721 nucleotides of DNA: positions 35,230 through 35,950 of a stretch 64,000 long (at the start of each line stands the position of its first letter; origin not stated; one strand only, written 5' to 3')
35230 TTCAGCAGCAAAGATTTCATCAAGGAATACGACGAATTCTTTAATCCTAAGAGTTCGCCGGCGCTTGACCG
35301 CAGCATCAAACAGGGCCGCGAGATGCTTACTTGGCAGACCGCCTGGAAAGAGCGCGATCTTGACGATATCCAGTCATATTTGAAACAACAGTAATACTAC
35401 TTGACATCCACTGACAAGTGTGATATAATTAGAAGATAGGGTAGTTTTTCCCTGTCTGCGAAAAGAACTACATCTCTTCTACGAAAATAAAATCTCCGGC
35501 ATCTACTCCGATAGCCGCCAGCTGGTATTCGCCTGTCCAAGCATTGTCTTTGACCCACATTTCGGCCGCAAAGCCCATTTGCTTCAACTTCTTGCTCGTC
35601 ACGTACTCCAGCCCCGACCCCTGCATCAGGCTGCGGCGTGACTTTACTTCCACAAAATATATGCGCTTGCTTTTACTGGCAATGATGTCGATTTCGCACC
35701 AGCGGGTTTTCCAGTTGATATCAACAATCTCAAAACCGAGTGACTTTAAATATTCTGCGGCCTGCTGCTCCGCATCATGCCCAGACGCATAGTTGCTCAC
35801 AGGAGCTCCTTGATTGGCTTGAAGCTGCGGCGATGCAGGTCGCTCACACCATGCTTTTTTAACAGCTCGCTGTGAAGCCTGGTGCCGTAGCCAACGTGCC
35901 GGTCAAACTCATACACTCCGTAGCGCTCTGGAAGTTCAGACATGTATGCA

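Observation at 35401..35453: Recurrent promoter module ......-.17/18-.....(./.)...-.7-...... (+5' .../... hairpin)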

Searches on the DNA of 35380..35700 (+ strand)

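Call 43: search_rna_families(source=window, start=35380, end=35700, threshold=evalue, max_evalue=5)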
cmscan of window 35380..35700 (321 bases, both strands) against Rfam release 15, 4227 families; matches with E-value up to 5: 1.
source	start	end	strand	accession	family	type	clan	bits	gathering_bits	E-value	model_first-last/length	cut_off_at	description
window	35547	35583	+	RF01519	CC0196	Gene; sRNA;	-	16.3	35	0.23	1-58/58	no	Caulobacter sRNA CC0196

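Call 90: build_rna_model(alignment_id=A3, structure=none)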
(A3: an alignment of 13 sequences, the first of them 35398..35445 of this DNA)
Model R1 built from alignment A3 (13 sequences, 49 columns); structure: none (sequence only).
model positions 48; base pairs 0; branch points 0; effective number of sequences 13; information 0.793 bits per position. No base pairs: searches with it score sequence only.

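Call 91: search_with_rna_model(model_id=R1, sources=[window, L012, L015, L110, L112, L113, L115, L116, L120, L121, L123, L124], max_evalue=5)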
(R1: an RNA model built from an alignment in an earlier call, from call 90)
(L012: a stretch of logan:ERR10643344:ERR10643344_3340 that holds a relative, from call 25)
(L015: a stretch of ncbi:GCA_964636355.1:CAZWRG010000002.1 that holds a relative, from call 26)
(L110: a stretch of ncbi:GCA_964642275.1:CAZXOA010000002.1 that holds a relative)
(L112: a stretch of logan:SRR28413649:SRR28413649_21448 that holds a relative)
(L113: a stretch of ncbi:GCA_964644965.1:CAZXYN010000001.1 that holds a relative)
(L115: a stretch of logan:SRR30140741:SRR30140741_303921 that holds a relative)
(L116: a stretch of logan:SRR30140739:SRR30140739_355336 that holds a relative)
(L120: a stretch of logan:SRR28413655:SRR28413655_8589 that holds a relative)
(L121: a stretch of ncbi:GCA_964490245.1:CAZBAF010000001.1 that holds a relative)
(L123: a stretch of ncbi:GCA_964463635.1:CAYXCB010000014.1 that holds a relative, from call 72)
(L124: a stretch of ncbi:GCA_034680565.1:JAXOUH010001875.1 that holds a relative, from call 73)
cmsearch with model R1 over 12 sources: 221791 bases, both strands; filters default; matches with E-value up to 5: 15.
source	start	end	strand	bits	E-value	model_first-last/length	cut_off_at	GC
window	35399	35444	+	38.2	2.2e-10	2-47/48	-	0.37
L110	19396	19440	-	38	2.6e-10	2-46/48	-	0.4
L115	2648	2693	-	37.7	3.3e-10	2-47/48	-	0.26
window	52353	52397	+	36.6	7.4e-10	2-46/48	-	0.31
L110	7352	7394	-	36.2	1e-09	3-45/48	-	0.3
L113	1278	1322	-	35.3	1.9e-09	2-46/48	-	0.27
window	57450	57495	-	34.7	3.1e-09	2-47/48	-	0.26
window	63433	63477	+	32.5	1.5e-08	3-47/48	-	0.24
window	38236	38282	+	31.5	3e-08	2-47/48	-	0.28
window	14429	14474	-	31.1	4.2e-08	2-47/48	-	0.28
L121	8223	8269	-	29.8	1e-07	2-47/48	-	0.34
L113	14335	14380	+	29.4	1.5e-07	2-47/48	-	0.28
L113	8283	8323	-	27.2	7e-07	2-42/48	-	0.27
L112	1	29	-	23.4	1.1e-05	2-30/48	-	0.28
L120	1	29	-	23.4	1.1e-05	2-30/48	-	0.28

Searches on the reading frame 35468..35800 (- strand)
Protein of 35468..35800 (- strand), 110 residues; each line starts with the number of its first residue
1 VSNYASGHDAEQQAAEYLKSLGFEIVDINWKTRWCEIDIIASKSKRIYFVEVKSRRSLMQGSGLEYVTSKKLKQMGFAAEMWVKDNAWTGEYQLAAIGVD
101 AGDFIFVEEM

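Call 19: search_protein_families(library=pfam, proteins=[window:35471-35800:-])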
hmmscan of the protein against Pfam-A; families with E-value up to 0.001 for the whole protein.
window:35471-35800:- (110 aa): 3 families
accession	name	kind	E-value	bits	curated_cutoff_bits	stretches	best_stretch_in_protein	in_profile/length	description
PF02021.23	UPF0102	-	4.8e-21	75.4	23.6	1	10-84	1-71/80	Uncharacterised protein family UPF0102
PF08378.17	NERD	-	4.4e-07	30.8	22.1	1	6-68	1-71/111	Nuclease-related domain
PF04471.18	Mrr_cat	-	0.00043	20.8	21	0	6-55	5-57/115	Restriction endonuclease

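Call 21: find_encoding_contigs(protein=window:35468-35800:-, flank=10000, max_places=10)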
Protein window:35468-35800:- (110 aa): 23 contigs read that carry it; 10 places shown.
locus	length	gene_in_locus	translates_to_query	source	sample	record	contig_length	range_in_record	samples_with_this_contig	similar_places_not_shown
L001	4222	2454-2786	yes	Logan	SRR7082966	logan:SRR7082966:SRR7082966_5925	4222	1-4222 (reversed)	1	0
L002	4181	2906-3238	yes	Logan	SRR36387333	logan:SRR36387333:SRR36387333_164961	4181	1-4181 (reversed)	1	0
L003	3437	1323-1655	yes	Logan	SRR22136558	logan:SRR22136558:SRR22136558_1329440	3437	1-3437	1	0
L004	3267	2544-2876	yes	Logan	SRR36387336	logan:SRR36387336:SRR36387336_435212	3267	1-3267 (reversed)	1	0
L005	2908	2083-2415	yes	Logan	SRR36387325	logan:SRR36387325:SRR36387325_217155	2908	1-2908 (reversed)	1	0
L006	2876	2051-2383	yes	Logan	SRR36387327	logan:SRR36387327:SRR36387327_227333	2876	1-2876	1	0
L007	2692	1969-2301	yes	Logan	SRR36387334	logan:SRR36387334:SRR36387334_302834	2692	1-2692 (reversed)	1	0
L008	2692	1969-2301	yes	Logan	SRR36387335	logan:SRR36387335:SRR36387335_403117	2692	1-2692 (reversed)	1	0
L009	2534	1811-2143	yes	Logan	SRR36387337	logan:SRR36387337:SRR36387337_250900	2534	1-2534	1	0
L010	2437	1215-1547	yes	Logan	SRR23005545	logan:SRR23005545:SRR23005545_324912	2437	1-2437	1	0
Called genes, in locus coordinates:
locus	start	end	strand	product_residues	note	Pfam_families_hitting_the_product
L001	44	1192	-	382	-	PF00390:malic, PF03949:Malic_M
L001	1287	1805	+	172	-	PF01245:Ribosomal_L19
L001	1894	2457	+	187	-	PF01351:RNase_HII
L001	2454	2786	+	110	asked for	PF08378:NERD (weak), PF02021:UPF0102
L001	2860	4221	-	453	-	?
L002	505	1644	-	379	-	PF00390:malic, PF03949:Malic_M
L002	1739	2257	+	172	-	PF01245:Ribosomal_L19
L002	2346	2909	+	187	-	PF01351:RNase_HII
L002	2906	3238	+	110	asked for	PF08378:NERD (weak), PF02021:UPF0102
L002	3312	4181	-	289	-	?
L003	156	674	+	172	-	PF01245:Ribosomal_L19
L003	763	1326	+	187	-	PF01351:RNase_HII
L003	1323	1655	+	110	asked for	PF08378:NERD (weak), PF02021:UPF0102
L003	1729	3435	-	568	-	?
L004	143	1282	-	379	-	PF00390:malic, PF03949:Malic_M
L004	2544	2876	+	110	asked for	PF08378:NERD (weak), PF02021:UPF0102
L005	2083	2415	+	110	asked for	PF08378:NERD (weak), PF02021:UPF0102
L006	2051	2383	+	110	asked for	PF08378:NERD (weak), PF02021:UPF0102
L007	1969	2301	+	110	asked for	PF08378:NERD (weak), PF02021:UPF0102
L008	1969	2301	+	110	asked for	PF08378:NERD (weak), PF02021:UPF0102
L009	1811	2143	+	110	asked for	PF08378:NERD (weak), PF02021:UPF0102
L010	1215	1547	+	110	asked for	PF08378:NERD (weak), PF02021:UPF0102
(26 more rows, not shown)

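Call 23: find_homologous_proteins(query=window:35471-35800:-, max_evalue=1e-10)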
Query window:35471-35800:- (110 aa): 152 proteins with E <= 1e-10 among 202 candidates; the best 120 are listed.
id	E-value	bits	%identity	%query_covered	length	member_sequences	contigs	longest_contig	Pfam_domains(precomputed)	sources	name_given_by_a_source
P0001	1.1e-66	240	100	100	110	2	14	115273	PF02021.24,PF08378.18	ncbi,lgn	-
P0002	3.3e-42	161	66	99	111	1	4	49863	PF02021.24,PF08378.18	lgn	-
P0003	1.1e-41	159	64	100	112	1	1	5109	PF02021.24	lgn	-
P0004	1.2e-41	159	63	100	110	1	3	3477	PF02021.24,PF08378.18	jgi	jgi:Holliday junction resolvase-like predicted endonuclease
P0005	1.3e-41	159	65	98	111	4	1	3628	PF02021.24,PF08378.18,PF04471.19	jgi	jgi:Holliday junction resolvase-like predicted endonuclease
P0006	1.8e-41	159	64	100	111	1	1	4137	PF02021.24,PF08378.18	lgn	-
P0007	2.1e-41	158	64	100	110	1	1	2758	PF02021.24,PF08378.18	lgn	-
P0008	3.1e-41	158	62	100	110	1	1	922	PF02021.24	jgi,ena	-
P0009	3.9e-41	158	63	98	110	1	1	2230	PF02021.24,PF08378.18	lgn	-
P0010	6.2e-41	157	63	100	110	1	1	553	PF02021.24,PF08378.18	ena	-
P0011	8.3e-41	156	65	98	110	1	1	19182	PF02021.24,PF08378.18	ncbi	-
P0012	8.5e-41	156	61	100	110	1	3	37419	PF02021.24,PF08378.18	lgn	-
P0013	8.6e-41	156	63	100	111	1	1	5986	PF02021.24,PF08378.18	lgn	-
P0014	1.2e-40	156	62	100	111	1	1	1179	PF02021.24,PF08378.18,PF04471.19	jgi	jgi:uncharacterized protein (TIGR00252 family)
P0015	1.2e-40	156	65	99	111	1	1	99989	PF02021.24,PF08378.18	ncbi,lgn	-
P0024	4.1e-40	154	62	100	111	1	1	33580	PF02021.24,PF08378.18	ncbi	-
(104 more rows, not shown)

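Call 24: find_encoding_contigs(protein=P0001, flank=10000, max_places=4)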
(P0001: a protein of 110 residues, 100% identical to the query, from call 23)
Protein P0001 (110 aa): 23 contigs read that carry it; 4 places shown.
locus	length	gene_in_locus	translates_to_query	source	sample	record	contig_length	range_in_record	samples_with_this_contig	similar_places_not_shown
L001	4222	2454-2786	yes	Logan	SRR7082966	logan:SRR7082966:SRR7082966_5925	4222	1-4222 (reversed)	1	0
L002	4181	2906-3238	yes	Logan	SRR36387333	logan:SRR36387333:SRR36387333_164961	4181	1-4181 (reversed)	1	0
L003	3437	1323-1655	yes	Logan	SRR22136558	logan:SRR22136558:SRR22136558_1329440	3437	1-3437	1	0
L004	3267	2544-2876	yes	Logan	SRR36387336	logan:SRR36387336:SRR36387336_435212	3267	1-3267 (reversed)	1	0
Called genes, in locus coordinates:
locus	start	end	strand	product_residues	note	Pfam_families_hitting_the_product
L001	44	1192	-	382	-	PF00390:malic, PF03949:Malic_M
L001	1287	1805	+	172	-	PF01245:Ribosomal_L19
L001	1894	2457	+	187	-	PF01351:RNase_HII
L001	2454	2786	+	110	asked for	PF08378:NERD (weak), PF02021:UPF0102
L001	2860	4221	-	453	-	?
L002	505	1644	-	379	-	PF00390:malic, PF03949:Malic_M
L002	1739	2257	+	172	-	PF01245:Ribosomal_L19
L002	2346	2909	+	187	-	PF01351:RNase_HII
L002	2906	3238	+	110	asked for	PF08378:NERD (weak), PF02021:UPF0102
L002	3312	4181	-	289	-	?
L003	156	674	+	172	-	PF01245:Ribosomal_L19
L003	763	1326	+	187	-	PF01351:RNase_HII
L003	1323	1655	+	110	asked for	PF08378:NERD (weak), PF02021:UPF0102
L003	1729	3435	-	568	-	?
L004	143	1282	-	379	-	PF00390:malic, PF03949:Malic_M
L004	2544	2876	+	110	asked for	PF08378:NERD (weak), PF02021:UPF0102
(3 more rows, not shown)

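Call 25: find_encoding_contigs(protein=P0002, flank=10000, max_places=3)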
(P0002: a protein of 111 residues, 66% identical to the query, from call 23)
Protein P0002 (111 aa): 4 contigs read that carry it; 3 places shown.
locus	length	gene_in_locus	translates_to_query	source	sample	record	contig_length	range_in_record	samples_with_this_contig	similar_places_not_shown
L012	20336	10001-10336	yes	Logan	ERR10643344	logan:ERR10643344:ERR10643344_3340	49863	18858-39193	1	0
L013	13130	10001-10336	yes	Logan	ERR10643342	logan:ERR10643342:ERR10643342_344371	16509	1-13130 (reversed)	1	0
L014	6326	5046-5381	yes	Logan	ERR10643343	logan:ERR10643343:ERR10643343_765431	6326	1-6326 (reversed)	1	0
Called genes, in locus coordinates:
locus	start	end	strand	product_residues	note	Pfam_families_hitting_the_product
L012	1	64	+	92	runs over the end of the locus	-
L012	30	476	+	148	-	PF12732:YtxH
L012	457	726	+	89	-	PF18910:DUF5665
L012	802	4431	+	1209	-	PF02811:PHP, PF07733:DNA_pol3_alpha, PF17657:DNA_pol3_finger, PF14579:HHH_6, PF01336:tRNA_anti-codon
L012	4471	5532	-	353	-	PF00188:CAP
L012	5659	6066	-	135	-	PF00588:SpoU_methylase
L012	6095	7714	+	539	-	PF13401:AAA_22 (faint), PF00437:T2SSE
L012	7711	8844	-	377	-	PF00390:malic, PF03949:Malic_M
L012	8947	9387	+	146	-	PF01245:Ribosomal_L19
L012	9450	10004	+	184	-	PF01351:RNase_HII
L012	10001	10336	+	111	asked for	PF08378:NERD (weak), PF02021:UPF0102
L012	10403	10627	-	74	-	-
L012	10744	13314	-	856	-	PF17900:Peptidase_M1_N, PF01433:Peptidase_M1, PF11838:ERAP1_C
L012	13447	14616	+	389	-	PF08529:NusA_N, PF13184:KH_NusA_1st, PF26594:KH_NusA_2nd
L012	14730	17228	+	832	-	PF02861:Clp_N, PF05621:TniB (weak), PF00004:AAA, PF17871:AAA_lid_9, PF00004:AAA, PF07724:AAA_2, PF07728:AAA_5, PF10431:ClpB_D2-small, +8 more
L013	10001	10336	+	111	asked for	PF08378:NERD (weak), PF02021:UPF0102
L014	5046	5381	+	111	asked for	PF08378:NERD (weak), PF02021:UPF0102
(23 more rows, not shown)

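Call 26: find_encoding_contigs(protein=P0015, flank=10000, max_places=3)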
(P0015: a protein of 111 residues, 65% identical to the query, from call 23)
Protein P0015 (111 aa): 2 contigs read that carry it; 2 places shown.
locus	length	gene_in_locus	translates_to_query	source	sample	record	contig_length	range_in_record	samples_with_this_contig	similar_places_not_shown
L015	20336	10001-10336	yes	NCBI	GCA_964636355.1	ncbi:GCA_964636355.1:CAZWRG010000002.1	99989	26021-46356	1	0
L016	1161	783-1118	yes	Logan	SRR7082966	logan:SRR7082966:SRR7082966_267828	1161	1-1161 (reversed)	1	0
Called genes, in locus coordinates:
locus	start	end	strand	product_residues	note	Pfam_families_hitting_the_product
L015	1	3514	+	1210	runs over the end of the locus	PF02811:PHP, PF07733:DNA_pol3_alpha, PF17657:DNA_pol3_finger, PF14579:HHH_6, PF01336:tRNA_anti-codon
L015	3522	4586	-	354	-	PF00188:CAP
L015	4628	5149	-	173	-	PF00588:SpoU_methylase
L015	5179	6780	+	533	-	PF00437:T2SSE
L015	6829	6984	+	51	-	-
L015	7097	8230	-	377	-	PF00390:malic, PF03949:Malic_M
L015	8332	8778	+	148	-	PF01245:Ribosomal_L19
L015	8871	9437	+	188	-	PF01351:RNase_HII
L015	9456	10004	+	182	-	-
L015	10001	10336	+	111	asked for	PF08378:NERD (weak), PF02021:UPF0102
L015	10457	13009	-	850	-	PF17900:Peptidase_M1_N, PF01433:Peptidase_M1, PF11838:ERAP1_C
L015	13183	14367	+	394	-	PF08529:NusA_N, PF00575:S1 (weak), PF13184:KH_NusA_1st, PF26594:KH_NusA_2nd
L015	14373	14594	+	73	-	-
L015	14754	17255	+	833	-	PF02861:Clp_N, PF05621:TniB (weak), PF00004:AAA, PF17871:AAA_lid_9, PF00004:AAA, PF07724:AAA_2, PF07728:AAA_5, PF10431:ClpB_D2-small, +9 more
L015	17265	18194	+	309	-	PF13166:AAA_13 (weak)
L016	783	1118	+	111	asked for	PF08378:NERD (weak), PF02021:UPF0102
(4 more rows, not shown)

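Call 72: find_encoding_contigs(protein=P0011, flank=10000, max_places=2)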
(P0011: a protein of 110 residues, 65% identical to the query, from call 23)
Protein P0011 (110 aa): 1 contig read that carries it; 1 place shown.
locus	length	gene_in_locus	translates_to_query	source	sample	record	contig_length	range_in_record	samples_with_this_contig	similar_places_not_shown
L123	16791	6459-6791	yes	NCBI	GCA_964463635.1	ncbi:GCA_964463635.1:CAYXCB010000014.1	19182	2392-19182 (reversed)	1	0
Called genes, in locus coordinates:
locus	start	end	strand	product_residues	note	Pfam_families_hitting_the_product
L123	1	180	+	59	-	?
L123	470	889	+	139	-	-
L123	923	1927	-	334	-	PF00188:CAP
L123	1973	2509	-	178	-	PF00588:SpoU_methylase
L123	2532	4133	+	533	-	PF13401:AAA_22 (faint), PF00437:T2SSE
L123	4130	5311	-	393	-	PF00390:malic, PF03949:Malic_M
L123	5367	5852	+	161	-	PF01245:Ribosomal_L19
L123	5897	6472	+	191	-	PF01351:RNase_HII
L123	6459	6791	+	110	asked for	PF08378:NERD (weak), PF02021:UPF0102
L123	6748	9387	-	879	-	PF17900:Peptidase_M1_N, PF01433:Peptidase_M1, PF11838:ERAP1_C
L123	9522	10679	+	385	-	PF08529:NusA_N, PF00575:S1 (weak), PF13184:KH_NusA_1st, PF26594:KH_NusA_2nd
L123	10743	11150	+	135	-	-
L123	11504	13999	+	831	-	PF02861:Clp_N, PF05621:TniB (weak), PF13191:AAA_16 (weak), PF00004:AAA, PF17871:AAA_lid_9, PF07724:AAA_2, PF07728:AAA_5, PF10431:ClpB_D2-small, +7 more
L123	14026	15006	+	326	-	-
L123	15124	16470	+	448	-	PF18073:Zn_ribbon_LapB, PF13481:AAA_25, PF03796:DnaB_C (weak), PF06745:ATPase, PF08423:Rad51 (faint), PF23442:DUF7125, PF13401:AAA_22 (weak), PF13541:ChlI, +2 more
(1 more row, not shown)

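Call 73: find_encoding_contigs(protein=P0024, flank=10000, max_places=2)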
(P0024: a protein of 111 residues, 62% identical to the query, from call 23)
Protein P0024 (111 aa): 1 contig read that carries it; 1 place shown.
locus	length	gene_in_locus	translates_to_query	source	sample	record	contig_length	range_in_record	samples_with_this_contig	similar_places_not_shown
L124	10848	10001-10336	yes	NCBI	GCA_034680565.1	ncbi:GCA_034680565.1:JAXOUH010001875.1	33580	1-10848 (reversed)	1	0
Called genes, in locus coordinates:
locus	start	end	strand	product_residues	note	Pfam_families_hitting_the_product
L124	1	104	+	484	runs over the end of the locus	PF02934:GatB_N, PF02637:GatB_Yqey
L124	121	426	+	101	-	-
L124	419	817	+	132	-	PF12732:YtxH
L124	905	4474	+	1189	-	PF02811:PHP, PF07733:DNA_pol3_alpha, PF17657:DNA_pol3_finger, PF14579:HHH_6, PF01336:tRNA_anti-codon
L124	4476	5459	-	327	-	PF00188:CAP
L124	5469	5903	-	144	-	PF00588:SpoU_methylase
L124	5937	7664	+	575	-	PF00437:T2SSE, PF13401:AAA_22 (faint)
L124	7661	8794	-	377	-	PF00390:malic, PF03949:Malic_M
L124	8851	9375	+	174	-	PF01245:Ribosomal_L19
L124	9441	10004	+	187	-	PF01351:RNase_HII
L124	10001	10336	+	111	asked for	PF08378:NERD (weak), PF02021:UPF0102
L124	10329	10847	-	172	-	?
